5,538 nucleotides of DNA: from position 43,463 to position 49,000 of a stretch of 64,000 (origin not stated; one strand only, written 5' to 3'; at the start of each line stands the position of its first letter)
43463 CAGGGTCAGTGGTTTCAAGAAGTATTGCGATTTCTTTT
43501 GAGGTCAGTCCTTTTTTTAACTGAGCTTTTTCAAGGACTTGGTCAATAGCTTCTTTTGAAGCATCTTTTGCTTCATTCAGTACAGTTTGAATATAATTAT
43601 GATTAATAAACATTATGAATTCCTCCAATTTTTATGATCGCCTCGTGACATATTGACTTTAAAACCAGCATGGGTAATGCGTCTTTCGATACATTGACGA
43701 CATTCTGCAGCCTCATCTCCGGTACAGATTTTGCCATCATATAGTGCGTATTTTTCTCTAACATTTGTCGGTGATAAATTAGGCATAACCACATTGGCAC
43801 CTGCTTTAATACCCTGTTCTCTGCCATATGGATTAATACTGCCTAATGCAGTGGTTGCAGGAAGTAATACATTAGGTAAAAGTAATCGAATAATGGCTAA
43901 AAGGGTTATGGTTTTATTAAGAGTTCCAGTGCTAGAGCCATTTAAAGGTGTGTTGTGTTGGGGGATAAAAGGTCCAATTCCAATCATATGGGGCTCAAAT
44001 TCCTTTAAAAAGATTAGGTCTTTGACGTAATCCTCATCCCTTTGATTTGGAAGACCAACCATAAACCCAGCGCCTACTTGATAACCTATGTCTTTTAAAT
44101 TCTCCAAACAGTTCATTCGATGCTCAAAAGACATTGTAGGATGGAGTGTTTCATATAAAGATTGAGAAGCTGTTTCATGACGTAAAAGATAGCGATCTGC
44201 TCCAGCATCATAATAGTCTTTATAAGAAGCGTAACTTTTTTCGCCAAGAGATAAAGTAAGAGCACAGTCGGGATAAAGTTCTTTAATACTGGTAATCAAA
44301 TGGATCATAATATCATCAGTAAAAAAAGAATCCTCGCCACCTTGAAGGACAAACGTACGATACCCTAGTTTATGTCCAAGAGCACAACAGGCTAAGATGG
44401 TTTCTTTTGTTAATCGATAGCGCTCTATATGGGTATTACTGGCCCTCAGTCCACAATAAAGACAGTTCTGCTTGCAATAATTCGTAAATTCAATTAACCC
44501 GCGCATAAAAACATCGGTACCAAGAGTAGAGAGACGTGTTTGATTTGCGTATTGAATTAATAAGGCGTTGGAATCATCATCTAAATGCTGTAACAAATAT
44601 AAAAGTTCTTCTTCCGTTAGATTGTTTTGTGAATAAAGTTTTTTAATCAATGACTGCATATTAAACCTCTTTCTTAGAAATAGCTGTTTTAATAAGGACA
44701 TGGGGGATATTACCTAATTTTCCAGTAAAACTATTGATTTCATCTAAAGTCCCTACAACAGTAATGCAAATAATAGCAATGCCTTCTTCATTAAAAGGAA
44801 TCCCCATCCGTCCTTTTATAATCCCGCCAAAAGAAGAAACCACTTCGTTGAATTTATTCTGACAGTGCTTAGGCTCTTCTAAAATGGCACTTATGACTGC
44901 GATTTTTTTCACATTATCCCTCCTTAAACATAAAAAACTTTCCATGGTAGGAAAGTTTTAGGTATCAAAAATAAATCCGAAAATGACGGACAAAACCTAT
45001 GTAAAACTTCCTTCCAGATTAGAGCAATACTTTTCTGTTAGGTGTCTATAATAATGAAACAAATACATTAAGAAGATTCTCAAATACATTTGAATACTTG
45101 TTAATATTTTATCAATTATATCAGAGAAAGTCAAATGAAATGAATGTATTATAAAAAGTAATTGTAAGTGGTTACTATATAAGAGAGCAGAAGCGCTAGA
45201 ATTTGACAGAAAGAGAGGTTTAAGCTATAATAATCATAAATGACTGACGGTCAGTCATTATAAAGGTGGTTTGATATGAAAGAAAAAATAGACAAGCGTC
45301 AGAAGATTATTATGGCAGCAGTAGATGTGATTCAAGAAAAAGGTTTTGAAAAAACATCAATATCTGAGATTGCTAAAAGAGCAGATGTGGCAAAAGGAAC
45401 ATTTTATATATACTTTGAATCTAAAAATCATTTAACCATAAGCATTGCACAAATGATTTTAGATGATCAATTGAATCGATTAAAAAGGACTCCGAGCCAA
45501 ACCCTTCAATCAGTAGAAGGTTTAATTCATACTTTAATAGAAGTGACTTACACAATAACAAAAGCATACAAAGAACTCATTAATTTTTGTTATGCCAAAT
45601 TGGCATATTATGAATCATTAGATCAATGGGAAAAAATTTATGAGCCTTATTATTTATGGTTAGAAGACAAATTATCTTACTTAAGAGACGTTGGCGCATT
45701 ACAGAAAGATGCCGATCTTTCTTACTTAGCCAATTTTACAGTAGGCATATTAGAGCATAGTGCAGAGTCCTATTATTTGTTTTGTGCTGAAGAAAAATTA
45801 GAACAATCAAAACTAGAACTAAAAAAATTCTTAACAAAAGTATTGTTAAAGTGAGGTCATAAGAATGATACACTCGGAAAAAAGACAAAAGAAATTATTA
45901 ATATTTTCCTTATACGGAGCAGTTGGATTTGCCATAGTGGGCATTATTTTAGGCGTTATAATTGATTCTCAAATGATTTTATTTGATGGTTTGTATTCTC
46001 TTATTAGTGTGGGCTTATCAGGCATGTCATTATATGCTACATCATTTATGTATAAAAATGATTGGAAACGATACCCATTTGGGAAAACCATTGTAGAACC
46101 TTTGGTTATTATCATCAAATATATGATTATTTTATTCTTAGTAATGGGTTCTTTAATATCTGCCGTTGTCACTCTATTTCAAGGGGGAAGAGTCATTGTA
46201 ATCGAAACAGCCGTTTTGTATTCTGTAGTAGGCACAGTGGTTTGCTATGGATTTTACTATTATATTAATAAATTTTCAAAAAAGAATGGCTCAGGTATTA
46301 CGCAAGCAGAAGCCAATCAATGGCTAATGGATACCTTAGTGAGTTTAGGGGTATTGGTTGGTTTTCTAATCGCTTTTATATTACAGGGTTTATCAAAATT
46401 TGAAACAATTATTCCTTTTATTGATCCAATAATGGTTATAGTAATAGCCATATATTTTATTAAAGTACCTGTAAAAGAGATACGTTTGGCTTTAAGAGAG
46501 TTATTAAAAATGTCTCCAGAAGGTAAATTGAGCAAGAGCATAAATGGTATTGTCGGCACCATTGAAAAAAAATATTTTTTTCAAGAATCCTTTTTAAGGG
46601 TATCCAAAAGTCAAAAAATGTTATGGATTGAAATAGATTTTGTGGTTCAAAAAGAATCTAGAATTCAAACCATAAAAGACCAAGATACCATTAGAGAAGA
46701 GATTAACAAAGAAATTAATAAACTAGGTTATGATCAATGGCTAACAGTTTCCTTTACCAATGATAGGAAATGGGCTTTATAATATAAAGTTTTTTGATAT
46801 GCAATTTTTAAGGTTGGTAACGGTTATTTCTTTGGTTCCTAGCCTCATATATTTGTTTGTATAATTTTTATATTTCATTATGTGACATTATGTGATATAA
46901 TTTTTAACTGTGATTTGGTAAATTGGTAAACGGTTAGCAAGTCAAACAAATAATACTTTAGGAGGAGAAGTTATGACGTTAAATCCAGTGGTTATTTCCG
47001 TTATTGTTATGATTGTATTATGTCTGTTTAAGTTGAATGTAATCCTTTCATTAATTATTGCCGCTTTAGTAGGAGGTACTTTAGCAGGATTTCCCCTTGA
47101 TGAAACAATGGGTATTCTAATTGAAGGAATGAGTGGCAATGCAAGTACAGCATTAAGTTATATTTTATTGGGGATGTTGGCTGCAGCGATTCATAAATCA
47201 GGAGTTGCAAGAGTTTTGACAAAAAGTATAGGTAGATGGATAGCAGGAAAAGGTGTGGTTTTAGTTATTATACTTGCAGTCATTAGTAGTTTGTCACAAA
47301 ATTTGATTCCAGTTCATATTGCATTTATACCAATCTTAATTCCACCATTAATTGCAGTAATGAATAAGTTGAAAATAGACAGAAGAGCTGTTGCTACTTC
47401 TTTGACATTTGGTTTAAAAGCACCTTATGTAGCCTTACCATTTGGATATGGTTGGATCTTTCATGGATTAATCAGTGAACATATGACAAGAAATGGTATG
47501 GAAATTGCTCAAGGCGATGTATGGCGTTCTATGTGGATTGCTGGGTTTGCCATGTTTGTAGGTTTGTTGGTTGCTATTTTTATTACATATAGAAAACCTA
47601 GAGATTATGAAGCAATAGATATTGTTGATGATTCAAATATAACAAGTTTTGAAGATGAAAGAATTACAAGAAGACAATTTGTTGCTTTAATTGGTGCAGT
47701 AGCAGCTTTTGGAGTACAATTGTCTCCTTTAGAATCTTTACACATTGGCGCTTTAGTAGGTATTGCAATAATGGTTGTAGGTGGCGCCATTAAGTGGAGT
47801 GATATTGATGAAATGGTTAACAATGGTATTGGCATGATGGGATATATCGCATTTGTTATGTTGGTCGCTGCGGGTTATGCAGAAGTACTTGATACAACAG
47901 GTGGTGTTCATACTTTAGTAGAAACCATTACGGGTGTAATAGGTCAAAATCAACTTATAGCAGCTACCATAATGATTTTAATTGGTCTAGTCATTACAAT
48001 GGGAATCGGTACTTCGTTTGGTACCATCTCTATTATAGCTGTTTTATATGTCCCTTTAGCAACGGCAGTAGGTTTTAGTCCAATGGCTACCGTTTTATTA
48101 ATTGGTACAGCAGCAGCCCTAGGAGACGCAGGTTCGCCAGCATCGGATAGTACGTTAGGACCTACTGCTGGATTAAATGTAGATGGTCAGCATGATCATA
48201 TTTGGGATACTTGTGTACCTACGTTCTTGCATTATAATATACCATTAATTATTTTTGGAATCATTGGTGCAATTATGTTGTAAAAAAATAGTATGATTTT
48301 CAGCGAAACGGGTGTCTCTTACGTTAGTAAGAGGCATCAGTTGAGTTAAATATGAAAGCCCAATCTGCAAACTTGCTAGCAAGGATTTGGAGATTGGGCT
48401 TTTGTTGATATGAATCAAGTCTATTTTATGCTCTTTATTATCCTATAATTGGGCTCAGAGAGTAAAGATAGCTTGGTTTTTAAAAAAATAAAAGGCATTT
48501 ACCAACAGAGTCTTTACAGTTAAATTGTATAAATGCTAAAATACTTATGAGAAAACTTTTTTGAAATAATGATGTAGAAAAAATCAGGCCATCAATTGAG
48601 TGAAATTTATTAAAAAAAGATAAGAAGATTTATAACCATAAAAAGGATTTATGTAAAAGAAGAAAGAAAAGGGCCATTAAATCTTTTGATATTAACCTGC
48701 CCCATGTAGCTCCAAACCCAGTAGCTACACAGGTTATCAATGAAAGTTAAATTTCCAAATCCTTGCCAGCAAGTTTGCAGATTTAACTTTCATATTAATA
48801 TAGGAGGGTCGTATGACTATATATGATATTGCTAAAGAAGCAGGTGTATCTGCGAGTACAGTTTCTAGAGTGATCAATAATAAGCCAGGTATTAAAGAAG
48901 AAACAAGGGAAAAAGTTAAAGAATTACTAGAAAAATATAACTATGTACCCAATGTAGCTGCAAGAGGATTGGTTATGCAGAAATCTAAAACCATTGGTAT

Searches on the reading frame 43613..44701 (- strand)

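Call 43: search_protein_families(library=pfam, proteins=[window:43613-44701:-], max_evalue=0.01)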
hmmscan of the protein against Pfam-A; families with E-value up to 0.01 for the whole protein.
window:43613-44701:- (362 aa): 1 family
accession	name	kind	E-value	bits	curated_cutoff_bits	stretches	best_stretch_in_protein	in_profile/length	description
PF04055.27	Radical_SAM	-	4.7e-17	63.1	29.5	1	70-228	1-162/166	Radical SAM superfamily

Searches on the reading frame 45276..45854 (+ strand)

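Call 43: search_protein_families(library=pfam, proteins=[window:45276-45854:+], max_evalue=0.01)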
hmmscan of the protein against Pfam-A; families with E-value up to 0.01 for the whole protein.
window:45276-45854:+ (192 aa): 2 families
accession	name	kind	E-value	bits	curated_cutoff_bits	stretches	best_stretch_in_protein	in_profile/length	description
PF17934.6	TetR_C_26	-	1.4e-26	93.4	25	1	84-190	1-109/109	Tetracyclin repressor-like, C-terminal domain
PF00440.29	TetR_N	-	1.3e-15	57.3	24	1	11-53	1-43/47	Bacterial regulatory proteins, tetR family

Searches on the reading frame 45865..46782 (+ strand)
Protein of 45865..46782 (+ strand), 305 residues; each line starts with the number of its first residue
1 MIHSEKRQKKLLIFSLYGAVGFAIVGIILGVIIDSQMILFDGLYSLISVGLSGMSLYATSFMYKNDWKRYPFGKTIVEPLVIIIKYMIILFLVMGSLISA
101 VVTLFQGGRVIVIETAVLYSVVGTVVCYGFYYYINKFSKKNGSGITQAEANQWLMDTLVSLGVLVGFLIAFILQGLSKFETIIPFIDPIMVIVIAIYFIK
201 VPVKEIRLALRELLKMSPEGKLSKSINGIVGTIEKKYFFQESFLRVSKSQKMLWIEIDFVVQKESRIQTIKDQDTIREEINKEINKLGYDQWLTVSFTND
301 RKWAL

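Call 43: search_protein_families(library=pfam, proteins=[window:45865-46782:+], max_evalue=0.01)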
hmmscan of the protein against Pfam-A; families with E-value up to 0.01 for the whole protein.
window:45865-46782:+ (305 aa): 2 families
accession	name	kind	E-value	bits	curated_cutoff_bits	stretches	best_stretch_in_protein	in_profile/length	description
PF01545.26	Cation_efflux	-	4.9e-31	108.5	26.6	1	12-214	1-198/198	Cation efflux family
PF06570.16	DUF1129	-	0.0019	18.3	29.1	1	90-198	88-191/207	Protein of unknown function (DUF1129)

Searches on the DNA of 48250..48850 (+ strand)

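Call 16: search_rna_families(source=window, start=48250, end=48850, threshold=evalue, max_evalue=10)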
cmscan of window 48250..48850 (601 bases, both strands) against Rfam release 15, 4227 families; matches with E-value up to 10: 8.
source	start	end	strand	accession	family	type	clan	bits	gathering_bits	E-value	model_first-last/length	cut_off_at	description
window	48354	48459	-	RF04342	Plastid-psbA-1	Cis-reg;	CL00153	23.1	54.3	1.4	1-114/114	no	Plastid-psbA-1 3UTR RNA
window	48356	48401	-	RF03955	MIR2934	Gene; miRNA;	-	22.8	100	0.1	1-113/113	no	MIR2934 microRNA precursor family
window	48740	48793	-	RF03614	mir-3431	Gene; miRNA;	-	22.2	100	0.032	1-86/86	no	mir-3431 microRNA precursor family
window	48350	48457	-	RF02637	EF0408_EF0409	Gene; sRNA;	-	19.2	440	0.0086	1-412/412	no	Enterococcus sRNA EF0408_EF0409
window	48636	48768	+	RF01984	ZEB2_AS1_1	Gene; lncRNA;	-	17.2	80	2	1-128/128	no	ZEB2 antisense RNA 1 conserved region 1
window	48350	48413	+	RF04130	MIR7996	Gene; miRNA;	-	17.1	119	2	1-190/190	no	MIR7996 microRNA precursor family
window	48358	48401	+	RF03567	MIR8024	Gene; miRNA;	-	15.6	57.3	5.7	1-86/86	no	MIR8024 microRNA precursor family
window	48402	48455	+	RF02108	DLEU2_4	Gene; lncRNA;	-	12.9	40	7.6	1-58/58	no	Deleted in lymphocytic leukemia 2 conserved region 4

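Call 40: build_rna_model(alignment_id=A2, structure=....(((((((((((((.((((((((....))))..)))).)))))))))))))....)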
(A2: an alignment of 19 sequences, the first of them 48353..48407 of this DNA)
Model R1 built from alignment A2 (19 sequences, 58 columns); structure: as given.
model positions 55; base pairs 21; branch points 0; effective number of sequences 18.85; information 1.011 bits per position. Calibrated on 0.2 Mb of random sequence (short: E-values are rough).
structure used (alignment columns):
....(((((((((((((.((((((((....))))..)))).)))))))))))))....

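Call 41: search_with_rna_model(model_id=R1, sources=[window, L001, L002, L003, L004, L005, L006, L007, L008, L009, L010, L011, L016, L017, L018], max_evalue=10)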
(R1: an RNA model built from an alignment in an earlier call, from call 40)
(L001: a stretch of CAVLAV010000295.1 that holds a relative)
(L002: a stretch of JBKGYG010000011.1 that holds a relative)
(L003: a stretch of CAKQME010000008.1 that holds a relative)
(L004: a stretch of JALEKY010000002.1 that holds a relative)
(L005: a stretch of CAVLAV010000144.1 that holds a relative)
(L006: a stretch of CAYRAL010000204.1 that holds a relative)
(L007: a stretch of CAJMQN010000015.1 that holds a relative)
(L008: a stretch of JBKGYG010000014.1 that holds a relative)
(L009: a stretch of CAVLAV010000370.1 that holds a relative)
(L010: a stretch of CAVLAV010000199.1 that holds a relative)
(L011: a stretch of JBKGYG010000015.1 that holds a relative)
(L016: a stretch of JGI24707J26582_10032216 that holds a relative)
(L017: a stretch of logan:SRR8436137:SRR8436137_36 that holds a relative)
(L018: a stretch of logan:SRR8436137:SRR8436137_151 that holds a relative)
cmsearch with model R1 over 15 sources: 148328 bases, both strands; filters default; matches with E-value up to 10: 39.
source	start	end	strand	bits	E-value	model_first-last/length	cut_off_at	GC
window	58530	58584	+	68.9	5e-16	1-55/55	no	0.33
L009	2145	2199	+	68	8.8e-16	1-55/55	no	0.4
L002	4955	5009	-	67.6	1.2e-15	1-55/55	no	0.27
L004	6396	6450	+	66.3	2.8e-15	1-55/55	no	0.38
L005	871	925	-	65.9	3.5e-15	1-55/55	no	0.45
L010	2191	2245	+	65.8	3.8e-15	1-55/55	no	0.38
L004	6247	6301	+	65.8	3.8e-15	1-55/55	no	0.38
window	48738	48792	-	65.3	5.2e-15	1-55/55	no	0.33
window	48353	48407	+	65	6.5e-15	1-55/55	no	0.44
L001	100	154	-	63.7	1.5e-14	1-55/55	no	0.44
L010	19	73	+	62.9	2.5e-14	1-55/55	no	0.47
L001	2871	2925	+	60.4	1.4e-13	1-55/55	no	0.42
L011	6023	6077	-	60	1.7e-13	1-55/55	no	0.29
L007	6923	6977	+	59.3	2.6e-13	1-55/55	no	0.38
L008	4866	4920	-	54.8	5.1e-12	1-55/55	no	0.33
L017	79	133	+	54.5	6.2e-12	1-55/55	no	0.31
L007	146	197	-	52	3.2e-11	1-55/55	no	0.56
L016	124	178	+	50.1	1.2e-10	1-55/55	no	0.45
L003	411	462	-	48.7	2.8e-10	1-55/55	no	0.44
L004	6545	6601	+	48.3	3.7e-10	1-55/55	no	0.44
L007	8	59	-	47.6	6e-10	1-55/55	no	0.54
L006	1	47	+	44.5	4.4e-09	9-55/55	5'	0.38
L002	4958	5009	+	27.8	0.00026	1-55/55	no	0.25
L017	1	31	+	25.4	0.0013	25-55/55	5'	0.35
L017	76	129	-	23.9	0.0033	1-55/55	no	0.3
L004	6393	6447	-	22.9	0.0064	1-55/55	no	0.36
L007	6920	6974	-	19.7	0.054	1-55/55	no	0.36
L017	12465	12511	+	19.3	0.069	1-55/55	no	0.28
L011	6026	6077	+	17.4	0.25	1-55/55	no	0.29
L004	6247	6298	-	15.9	0.64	1-55/55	no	0.38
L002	5538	5602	+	14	2.2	1-55/55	no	0.34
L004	6553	6588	-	13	4.3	9-44/55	no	0.44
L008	4869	4920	+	12.8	5.1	1-55/55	no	0.33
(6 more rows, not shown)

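Call 74: search_with_rna_model(model_id=R1, sources=[L019, L020, L012, L013, L015], max_evalue=1)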
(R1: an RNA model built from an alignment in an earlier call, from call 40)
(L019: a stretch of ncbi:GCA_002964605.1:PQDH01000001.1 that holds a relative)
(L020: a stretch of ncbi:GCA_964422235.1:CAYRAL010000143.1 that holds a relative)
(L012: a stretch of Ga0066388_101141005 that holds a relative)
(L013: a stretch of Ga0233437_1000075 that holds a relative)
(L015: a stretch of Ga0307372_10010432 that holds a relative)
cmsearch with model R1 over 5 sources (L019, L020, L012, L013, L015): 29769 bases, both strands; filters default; matches with E-value up to 1: 3.
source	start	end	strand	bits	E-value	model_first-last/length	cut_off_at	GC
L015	3411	3434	+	25.7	0.00021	15-38/55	no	0.54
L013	2436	2457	+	25.5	0.00025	16-37/55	no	0.41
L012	498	519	-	23.2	0.0011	16-37/55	no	0.45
